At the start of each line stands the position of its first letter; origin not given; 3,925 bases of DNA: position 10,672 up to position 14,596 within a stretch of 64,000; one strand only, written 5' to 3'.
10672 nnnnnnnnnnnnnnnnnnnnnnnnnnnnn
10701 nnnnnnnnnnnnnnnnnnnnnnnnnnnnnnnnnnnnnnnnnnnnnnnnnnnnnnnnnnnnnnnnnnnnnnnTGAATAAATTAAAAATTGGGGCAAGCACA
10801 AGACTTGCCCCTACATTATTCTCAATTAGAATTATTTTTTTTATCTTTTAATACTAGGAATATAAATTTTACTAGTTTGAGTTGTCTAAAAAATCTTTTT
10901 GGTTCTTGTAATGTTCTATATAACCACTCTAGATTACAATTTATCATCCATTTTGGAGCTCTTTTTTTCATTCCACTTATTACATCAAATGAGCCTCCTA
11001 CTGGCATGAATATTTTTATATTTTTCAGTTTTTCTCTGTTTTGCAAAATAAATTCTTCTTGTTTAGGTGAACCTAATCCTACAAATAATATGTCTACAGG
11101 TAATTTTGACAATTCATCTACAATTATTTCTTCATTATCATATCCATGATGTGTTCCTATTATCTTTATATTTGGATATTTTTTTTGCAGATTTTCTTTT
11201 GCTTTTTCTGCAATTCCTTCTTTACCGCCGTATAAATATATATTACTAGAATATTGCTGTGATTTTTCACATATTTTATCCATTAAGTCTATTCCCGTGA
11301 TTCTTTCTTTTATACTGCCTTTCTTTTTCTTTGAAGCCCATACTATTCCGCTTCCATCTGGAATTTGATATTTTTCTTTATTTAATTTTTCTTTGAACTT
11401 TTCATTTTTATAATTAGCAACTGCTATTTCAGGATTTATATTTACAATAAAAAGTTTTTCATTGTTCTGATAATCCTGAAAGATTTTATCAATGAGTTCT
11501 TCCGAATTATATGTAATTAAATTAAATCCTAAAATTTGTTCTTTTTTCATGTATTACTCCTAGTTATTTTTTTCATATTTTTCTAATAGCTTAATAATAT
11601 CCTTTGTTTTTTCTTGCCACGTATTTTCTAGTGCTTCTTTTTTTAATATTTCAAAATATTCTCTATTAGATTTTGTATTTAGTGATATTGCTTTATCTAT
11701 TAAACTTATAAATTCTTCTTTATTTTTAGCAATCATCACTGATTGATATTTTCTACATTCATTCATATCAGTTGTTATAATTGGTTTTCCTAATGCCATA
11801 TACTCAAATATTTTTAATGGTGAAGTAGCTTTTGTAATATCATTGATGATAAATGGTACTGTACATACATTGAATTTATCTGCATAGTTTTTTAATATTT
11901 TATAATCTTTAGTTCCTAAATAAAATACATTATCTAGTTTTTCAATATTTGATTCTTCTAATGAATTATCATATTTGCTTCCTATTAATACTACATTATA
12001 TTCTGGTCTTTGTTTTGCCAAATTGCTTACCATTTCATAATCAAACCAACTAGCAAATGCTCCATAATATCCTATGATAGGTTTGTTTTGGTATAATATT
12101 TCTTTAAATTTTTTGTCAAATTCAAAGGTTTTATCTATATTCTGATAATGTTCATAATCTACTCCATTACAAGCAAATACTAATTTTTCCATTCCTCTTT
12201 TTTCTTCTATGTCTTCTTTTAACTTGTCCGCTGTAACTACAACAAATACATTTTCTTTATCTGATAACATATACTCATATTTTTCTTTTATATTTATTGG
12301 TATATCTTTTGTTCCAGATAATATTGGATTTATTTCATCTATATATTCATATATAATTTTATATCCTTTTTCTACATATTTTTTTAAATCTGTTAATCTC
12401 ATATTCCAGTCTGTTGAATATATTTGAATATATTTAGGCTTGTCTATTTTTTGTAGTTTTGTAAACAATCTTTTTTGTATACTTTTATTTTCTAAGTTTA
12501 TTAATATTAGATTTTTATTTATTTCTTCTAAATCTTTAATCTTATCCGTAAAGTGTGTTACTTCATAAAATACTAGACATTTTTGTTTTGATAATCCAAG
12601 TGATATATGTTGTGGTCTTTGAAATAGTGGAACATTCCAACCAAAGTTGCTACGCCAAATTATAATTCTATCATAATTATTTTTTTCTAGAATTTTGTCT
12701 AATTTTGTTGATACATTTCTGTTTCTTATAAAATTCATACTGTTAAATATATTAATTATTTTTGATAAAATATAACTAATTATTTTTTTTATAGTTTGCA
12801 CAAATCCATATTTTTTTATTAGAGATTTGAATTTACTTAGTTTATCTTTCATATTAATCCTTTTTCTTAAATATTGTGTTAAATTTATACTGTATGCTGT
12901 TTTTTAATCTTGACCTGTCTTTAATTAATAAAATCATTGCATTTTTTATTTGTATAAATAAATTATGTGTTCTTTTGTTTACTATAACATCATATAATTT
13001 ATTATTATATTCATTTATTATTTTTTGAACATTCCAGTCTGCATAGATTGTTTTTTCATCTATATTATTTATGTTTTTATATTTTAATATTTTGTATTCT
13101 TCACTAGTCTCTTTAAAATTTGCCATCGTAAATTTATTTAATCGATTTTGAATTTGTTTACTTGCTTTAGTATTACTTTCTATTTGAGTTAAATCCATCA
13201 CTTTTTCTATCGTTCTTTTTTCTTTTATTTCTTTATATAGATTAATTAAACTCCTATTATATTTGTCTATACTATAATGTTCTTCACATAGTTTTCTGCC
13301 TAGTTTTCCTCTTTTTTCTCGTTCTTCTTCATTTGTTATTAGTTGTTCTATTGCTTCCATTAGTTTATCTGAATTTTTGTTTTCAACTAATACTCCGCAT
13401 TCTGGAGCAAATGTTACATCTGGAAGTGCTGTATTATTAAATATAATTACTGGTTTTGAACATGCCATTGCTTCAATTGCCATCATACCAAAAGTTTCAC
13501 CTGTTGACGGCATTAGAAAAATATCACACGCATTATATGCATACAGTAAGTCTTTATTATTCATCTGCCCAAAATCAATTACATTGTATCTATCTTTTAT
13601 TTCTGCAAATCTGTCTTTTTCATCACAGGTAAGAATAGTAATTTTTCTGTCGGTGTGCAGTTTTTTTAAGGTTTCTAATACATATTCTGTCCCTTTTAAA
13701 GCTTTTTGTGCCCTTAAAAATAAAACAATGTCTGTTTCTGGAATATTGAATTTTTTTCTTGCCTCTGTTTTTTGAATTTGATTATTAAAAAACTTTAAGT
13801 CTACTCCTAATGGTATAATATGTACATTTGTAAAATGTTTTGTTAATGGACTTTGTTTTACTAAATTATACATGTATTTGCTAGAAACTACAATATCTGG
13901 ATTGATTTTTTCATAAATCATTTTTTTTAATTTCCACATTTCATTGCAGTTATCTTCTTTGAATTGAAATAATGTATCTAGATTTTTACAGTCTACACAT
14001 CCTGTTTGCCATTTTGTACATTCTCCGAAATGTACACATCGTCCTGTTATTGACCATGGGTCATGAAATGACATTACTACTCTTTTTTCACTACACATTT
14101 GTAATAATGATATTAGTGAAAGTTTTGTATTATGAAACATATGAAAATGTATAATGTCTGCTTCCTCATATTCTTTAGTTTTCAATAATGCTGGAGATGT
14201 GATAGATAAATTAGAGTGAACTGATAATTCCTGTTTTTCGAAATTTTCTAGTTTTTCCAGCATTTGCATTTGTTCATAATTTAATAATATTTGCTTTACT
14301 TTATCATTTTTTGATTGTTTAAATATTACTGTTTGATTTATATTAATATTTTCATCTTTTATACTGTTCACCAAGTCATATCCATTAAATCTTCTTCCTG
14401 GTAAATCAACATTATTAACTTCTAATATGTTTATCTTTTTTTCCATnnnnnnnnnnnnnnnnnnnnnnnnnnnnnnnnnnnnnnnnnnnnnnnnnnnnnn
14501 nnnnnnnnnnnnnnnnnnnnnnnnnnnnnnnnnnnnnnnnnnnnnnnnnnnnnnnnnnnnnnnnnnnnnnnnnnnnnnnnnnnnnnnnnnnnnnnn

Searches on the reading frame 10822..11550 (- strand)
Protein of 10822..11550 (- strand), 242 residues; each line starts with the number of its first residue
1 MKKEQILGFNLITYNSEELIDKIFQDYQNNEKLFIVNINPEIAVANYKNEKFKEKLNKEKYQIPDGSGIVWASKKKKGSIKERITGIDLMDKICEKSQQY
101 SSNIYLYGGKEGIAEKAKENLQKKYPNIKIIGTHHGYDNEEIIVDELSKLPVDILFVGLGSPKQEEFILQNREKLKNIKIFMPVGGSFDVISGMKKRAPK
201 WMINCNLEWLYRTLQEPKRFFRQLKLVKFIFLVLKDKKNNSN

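Call 8: search_protein_families(library=pfam, proteins=[window:10822-11550:-], max_evalue=0.001)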
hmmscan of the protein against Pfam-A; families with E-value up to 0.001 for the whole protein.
window:10822-11550:- (242 aa): 1 family
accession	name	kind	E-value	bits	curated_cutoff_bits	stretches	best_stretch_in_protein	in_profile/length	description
PF03808.19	Glyco_tran_WecG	-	7.4e-63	211.8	27.4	1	61-223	3-167/168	Glycosyl transferase WecG/TagA/CpsF family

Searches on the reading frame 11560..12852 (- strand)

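Call 8: search_protein_families(library=pfam, proteins=[window:11560-12852:-], max_evalue=0.001)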
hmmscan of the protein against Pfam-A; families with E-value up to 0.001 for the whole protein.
window:11560-12852:- (430 aa): 3 families
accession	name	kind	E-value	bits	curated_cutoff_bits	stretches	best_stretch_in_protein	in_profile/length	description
PF13692.12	Glyco_trans_1_4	-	6.5e-10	39.9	27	1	273-385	22-136/142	Glycosyl transferases group 1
PF00534.26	Glycos_transf_1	-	1.5e-09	38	26.4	1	246-369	4-130/172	Glycosyl transferases group 1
PF13524.12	Glyco_trans_1_2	-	0.001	19.5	25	0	274-389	5-112/144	Glycosyl transferase-like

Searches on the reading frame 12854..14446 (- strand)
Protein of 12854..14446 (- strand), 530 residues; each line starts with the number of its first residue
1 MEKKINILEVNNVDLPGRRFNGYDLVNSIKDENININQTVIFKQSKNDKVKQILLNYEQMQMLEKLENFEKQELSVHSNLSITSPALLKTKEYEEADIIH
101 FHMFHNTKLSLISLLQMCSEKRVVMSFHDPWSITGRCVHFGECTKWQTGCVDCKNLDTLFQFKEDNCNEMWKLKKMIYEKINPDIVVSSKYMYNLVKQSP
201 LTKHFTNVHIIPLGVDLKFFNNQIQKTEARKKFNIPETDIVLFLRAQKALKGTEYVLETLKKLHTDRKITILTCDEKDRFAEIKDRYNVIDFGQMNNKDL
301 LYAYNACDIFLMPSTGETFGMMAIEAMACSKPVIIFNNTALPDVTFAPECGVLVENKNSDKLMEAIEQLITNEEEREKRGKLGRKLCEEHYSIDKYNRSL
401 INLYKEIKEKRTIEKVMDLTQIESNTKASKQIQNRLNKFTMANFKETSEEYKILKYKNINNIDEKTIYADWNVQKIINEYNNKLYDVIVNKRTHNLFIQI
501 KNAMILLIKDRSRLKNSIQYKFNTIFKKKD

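Call 8: search_protein_families(library=pfam, proteins=[window:12854-14446:-], max_evalue=0.001)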
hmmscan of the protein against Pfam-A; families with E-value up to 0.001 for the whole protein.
window:12854-14446:- (530 aa): 5 families
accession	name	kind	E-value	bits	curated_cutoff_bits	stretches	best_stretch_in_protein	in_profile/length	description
PF00534.26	Glycos_transf_1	-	5e-27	95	26.4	1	226-385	2-171/172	Glycosyl transferases group 1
PF13692.12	Glyco_trans_1_4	-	1.1e-19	71.5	27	1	241-372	4-142/142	Glycosyl transferases group 1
PF13524.12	Glyco_trans_1_2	-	8e-07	29.5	25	1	257-395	6-137/144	Glycosyl transferase-like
PF20706.3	GT4-conflict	-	8.4e-06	25.4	26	1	296-385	271-371/385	Family 4 Glycosyltransferase in conflict systems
PF13439.12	Glyco_transf_4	-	0.00018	22.1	28.5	1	85-218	62-169/170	Glycosyltransferase Family 4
